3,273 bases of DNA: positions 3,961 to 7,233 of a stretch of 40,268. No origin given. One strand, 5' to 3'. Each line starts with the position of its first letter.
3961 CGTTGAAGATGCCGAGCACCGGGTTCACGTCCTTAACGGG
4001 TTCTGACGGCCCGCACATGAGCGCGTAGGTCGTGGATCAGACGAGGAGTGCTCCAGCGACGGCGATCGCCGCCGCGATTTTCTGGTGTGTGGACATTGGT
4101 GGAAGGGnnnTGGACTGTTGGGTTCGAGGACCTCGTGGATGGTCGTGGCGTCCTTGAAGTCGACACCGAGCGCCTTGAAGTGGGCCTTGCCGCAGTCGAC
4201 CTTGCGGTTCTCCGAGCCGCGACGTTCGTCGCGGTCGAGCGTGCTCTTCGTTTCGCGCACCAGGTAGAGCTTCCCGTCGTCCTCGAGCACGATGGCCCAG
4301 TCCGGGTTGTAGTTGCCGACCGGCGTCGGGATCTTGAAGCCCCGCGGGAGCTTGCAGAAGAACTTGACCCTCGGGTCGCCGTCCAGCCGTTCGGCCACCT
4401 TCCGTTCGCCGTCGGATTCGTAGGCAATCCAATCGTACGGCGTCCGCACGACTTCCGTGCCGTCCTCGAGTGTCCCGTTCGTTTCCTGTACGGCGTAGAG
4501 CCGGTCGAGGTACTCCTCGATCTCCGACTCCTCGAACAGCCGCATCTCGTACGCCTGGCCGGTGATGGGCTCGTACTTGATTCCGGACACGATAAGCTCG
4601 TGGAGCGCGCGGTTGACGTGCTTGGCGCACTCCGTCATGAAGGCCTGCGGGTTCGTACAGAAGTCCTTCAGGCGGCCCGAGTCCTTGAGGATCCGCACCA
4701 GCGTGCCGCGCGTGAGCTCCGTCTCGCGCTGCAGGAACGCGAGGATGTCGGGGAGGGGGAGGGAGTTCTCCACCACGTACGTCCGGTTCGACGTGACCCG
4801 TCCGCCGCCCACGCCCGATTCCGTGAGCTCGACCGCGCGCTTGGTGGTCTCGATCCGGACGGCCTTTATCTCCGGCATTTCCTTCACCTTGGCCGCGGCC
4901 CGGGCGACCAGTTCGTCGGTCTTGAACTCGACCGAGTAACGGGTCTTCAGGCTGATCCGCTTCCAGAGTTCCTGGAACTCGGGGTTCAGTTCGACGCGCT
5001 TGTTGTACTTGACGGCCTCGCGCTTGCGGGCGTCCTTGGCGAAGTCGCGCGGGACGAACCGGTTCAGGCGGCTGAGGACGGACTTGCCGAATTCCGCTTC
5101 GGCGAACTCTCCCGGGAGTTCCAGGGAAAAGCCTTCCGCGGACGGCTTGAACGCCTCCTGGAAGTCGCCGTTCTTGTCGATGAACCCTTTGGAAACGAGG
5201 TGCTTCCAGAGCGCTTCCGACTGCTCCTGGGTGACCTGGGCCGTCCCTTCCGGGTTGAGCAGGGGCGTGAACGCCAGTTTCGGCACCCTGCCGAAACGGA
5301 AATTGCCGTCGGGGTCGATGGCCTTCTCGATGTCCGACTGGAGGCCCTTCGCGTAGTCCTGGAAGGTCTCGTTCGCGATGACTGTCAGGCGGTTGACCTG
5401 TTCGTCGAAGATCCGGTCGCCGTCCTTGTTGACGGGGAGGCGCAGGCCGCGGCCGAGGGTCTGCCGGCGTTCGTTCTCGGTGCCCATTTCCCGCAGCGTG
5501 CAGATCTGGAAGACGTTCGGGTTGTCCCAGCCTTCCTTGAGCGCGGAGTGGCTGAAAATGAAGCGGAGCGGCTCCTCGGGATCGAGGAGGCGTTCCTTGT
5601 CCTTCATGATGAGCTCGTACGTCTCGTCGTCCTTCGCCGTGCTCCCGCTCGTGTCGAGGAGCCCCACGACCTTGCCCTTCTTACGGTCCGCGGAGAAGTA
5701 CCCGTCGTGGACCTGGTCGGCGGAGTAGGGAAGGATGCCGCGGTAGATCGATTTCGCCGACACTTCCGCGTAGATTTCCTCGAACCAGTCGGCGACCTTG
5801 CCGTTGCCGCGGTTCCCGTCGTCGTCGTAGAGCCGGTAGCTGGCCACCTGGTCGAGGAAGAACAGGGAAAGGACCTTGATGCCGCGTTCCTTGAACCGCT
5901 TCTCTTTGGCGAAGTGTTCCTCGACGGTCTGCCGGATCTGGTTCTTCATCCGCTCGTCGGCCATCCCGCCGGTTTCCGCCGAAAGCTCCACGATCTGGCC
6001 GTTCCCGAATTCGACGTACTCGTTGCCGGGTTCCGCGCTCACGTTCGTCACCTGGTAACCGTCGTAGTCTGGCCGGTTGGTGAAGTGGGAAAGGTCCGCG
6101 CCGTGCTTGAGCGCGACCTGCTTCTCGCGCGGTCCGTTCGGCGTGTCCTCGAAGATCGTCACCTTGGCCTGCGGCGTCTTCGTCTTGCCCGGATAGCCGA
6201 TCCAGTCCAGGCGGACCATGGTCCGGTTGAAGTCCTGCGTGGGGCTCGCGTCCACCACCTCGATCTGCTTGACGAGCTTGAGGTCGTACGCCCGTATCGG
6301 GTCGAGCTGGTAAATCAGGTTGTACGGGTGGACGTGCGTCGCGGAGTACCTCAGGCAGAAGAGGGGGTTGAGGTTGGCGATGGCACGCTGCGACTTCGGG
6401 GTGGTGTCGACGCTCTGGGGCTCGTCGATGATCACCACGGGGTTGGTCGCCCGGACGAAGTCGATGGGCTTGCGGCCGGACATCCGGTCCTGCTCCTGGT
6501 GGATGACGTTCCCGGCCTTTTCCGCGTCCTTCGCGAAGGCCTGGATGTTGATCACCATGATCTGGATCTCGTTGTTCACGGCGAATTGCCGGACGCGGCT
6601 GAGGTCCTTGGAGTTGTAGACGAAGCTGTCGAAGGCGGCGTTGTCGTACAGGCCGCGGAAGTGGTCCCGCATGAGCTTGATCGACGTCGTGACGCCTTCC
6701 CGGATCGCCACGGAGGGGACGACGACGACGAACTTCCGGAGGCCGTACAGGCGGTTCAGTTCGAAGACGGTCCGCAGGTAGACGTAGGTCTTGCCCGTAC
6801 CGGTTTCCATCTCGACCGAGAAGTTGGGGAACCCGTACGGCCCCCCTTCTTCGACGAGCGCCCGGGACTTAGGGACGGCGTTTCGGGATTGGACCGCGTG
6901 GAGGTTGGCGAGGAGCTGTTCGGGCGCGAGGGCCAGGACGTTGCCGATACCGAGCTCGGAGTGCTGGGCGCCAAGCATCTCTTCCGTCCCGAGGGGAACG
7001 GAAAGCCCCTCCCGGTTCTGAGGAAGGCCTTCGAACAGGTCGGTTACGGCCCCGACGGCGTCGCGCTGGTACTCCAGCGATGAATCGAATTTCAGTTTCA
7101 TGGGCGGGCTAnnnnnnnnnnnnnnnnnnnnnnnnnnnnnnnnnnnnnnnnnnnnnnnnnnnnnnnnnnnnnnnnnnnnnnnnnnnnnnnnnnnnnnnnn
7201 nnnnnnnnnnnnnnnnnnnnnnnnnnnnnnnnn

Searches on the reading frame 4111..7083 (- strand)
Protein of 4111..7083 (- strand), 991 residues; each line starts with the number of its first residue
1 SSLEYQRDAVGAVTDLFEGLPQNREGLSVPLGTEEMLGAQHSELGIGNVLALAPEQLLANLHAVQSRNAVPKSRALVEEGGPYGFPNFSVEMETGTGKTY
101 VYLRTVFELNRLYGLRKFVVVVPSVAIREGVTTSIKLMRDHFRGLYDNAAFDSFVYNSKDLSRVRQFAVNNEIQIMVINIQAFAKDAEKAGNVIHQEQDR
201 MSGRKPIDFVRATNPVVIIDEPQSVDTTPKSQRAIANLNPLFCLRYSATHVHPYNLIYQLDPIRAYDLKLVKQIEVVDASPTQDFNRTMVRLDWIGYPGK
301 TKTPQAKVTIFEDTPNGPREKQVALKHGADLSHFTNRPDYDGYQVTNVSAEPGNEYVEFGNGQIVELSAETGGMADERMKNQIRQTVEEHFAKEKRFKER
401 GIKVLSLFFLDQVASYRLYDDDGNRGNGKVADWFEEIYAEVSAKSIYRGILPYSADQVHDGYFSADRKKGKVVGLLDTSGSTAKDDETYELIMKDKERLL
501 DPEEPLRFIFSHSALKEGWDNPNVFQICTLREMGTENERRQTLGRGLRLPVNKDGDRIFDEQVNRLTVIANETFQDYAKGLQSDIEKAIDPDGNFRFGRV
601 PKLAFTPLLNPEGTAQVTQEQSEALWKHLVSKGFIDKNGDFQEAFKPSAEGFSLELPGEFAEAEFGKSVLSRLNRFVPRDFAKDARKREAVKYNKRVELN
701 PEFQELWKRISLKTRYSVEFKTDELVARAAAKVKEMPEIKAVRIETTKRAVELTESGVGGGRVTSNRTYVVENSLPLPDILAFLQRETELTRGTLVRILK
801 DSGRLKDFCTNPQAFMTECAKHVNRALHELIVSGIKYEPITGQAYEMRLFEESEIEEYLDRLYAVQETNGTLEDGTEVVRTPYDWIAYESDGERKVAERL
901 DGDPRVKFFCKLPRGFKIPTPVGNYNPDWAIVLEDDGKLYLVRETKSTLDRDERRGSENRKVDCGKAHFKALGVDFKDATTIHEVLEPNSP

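Call 62: search_protein_families(library=padloc, max_evalue=0.001, proteins=[window:4111-7083:-])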
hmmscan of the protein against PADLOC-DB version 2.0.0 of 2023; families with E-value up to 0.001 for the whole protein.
window:4111-7083:- (991 aa): 5 families
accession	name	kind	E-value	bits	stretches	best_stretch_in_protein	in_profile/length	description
PDLC03647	REase_III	-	2.2e-285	947.6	1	3-979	8-971/989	Type III restriction enzyme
PDLC03649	REase_III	-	1.2e-91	306.1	1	49-985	42-963/973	Type III restriction enzyme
PDLC03648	REase_III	-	7.7e-12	42.1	1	459-578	271-380/871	Type III restriction enzyme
PDLC03650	REase_III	-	1.6e-09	34.8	1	498-554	370-426/898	Type III restriction enzyme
PDLC03653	REase_III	-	2.4e-06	24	0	498-552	418-472/883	Type III restriction enzyme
